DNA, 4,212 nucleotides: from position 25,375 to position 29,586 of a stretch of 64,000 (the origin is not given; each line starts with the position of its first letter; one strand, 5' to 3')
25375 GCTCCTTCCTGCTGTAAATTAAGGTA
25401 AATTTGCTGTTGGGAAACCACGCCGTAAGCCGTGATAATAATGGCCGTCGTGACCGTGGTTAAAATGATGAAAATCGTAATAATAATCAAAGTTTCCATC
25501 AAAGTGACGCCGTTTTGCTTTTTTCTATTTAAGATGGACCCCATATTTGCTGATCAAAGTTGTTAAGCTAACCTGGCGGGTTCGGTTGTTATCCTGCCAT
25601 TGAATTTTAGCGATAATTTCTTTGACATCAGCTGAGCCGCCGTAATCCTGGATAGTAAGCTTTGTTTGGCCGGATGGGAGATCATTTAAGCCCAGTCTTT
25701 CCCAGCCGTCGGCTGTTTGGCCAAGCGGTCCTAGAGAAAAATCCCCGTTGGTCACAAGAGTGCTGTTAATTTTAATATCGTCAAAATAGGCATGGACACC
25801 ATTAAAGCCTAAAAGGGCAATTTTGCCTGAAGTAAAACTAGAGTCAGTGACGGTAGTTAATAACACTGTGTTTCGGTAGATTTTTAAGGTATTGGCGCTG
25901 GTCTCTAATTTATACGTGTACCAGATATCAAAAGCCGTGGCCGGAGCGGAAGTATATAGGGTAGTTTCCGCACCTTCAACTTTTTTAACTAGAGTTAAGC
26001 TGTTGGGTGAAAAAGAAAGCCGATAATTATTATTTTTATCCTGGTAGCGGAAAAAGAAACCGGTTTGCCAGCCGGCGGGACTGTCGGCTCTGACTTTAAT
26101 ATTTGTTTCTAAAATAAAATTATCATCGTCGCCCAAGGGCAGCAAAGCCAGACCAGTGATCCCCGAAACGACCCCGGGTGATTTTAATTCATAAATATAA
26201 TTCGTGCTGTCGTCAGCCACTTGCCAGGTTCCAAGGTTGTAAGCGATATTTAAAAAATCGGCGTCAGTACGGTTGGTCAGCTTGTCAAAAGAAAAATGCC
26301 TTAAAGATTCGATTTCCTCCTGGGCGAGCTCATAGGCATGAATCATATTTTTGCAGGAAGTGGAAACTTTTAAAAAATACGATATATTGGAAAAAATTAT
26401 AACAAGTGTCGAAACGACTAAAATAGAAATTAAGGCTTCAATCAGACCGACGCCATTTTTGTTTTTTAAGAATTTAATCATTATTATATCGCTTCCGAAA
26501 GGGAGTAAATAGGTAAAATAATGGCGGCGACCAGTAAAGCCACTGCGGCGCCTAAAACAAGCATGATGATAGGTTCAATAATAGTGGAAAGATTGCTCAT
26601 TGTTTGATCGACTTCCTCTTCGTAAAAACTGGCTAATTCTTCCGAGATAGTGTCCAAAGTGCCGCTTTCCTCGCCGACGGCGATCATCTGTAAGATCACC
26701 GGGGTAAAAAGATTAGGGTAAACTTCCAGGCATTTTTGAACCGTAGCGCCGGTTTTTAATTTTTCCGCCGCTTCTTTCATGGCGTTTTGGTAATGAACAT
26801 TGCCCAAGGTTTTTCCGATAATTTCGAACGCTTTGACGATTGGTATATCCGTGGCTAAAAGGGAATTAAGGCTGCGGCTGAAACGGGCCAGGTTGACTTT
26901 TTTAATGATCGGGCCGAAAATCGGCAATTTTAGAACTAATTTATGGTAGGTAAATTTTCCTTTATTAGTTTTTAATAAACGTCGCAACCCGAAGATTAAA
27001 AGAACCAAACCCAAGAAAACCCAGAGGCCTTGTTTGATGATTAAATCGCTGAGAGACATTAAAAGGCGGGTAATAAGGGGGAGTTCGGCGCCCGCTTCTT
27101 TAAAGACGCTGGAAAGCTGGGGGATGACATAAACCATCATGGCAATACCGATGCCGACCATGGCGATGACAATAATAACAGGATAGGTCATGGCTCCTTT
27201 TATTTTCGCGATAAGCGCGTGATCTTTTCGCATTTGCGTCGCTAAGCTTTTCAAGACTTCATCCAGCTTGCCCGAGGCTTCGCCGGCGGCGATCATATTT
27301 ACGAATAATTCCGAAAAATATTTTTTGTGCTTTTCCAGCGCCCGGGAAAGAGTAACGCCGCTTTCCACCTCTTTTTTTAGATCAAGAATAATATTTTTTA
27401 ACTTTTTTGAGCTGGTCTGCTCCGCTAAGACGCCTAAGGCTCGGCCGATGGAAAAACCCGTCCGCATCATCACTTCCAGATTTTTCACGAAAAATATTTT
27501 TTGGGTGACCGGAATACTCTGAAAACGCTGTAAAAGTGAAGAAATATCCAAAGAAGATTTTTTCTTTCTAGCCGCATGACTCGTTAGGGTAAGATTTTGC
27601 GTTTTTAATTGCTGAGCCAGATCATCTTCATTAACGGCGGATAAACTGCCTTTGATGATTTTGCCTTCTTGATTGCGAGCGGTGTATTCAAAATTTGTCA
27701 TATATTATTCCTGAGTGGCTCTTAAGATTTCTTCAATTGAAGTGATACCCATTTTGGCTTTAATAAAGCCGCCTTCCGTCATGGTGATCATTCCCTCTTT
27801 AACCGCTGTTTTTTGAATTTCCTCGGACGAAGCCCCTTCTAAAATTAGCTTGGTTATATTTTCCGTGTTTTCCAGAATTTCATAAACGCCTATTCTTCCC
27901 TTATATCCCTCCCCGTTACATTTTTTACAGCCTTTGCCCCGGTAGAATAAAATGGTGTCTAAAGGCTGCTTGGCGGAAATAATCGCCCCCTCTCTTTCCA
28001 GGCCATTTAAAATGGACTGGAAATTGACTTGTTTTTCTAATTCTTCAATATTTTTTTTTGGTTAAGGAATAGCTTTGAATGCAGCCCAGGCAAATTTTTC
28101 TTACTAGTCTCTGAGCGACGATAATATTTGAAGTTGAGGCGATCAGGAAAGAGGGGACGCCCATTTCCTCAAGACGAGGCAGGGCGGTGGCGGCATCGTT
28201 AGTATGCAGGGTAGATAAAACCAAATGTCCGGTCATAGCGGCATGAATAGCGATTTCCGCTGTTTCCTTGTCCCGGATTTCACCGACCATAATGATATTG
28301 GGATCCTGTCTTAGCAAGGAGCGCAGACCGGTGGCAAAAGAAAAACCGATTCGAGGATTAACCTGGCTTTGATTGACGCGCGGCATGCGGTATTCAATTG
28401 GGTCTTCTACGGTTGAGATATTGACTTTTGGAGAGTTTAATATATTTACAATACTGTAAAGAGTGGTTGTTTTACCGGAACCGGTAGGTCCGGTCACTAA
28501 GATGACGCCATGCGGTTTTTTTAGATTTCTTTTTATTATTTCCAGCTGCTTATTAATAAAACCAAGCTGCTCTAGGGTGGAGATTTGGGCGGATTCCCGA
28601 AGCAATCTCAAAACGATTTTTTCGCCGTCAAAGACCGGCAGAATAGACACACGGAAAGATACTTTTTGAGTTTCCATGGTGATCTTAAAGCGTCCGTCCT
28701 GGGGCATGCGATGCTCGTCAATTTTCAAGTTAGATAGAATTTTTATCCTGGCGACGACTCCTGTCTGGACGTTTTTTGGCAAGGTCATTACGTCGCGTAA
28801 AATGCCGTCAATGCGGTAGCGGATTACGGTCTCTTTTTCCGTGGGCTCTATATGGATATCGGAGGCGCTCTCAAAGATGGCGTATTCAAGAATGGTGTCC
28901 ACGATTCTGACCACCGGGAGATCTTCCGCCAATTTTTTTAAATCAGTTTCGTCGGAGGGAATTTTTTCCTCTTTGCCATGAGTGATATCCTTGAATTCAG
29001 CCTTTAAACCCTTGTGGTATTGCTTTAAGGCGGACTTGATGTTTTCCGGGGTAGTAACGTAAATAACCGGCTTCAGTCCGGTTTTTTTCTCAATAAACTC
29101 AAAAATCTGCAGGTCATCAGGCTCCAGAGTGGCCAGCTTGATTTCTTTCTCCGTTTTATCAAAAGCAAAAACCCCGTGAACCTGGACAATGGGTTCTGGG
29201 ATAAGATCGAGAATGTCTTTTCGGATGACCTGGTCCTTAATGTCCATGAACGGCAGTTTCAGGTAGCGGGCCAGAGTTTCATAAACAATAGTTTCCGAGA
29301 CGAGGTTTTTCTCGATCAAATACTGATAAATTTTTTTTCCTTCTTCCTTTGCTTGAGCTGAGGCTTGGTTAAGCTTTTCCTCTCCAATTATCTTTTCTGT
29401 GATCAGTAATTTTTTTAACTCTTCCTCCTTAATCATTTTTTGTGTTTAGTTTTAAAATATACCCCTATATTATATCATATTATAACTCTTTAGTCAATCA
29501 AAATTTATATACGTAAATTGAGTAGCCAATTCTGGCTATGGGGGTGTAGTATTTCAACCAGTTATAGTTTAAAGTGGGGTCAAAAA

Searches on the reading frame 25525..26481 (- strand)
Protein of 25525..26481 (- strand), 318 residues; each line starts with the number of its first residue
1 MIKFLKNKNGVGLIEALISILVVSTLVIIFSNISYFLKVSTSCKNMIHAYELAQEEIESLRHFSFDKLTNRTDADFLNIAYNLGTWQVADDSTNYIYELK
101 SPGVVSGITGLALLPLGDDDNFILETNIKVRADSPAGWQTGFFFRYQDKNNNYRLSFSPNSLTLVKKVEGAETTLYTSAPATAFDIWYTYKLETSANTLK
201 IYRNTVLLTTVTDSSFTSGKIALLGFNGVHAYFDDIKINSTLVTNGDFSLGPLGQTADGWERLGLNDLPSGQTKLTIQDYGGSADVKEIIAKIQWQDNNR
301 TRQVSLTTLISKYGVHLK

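Call 40: search_protein_families(library=pfam, proteins=[window:25525-26481:-], max_evalue=0.0001)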
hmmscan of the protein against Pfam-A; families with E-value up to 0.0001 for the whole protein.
window:25525-26481:- (318 aa): 1 family
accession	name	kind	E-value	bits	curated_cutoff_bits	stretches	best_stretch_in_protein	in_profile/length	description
PF06439.18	3keto-disac_hyd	-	2.4e-05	24.9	26.8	1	120-238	52-186/187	3-keto-disaccharide hydrolase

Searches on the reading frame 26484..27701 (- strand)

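Call 40: search_protein_families(library=pfam, proteins=[window:26484-27701:-], max_evalue=0.0001)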
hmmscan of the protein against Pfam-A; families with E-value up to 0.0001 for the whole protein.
window:26484-27701:- (405 aa): 1 family
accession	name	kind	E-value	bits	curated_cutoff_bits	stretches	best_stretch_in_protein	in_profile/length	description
PF00482.28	T2SSF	-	1e-56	190.7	25.2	2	71-194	1-125/125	Type II secretion system (T2SS), protein F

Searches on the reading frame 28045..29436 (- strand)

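Call 40: search_protein_families(library=pfam, proteins=[window:28045-29436:-], max_evalue=0.0001)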
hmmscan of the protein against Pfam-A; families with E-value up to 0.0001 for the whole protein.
window:28045-29436:- (463 aa): 3 families
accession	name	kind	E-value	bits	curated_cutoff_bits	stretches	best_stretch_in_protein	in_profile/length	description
PF00437.27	T2SSE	-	3.1e-114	381.9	24.9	1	170-454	3-287/370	Type II/IV secretion system protein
PF05157.20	MshEN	-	1.6e-10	41.2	23.1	1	59-142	1-85/90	MshEN domain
PF25199.1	nSTAND_NTPase5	-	7.3e-05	23.1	34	0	299-348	33-81/145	Novel STAND NTPase 5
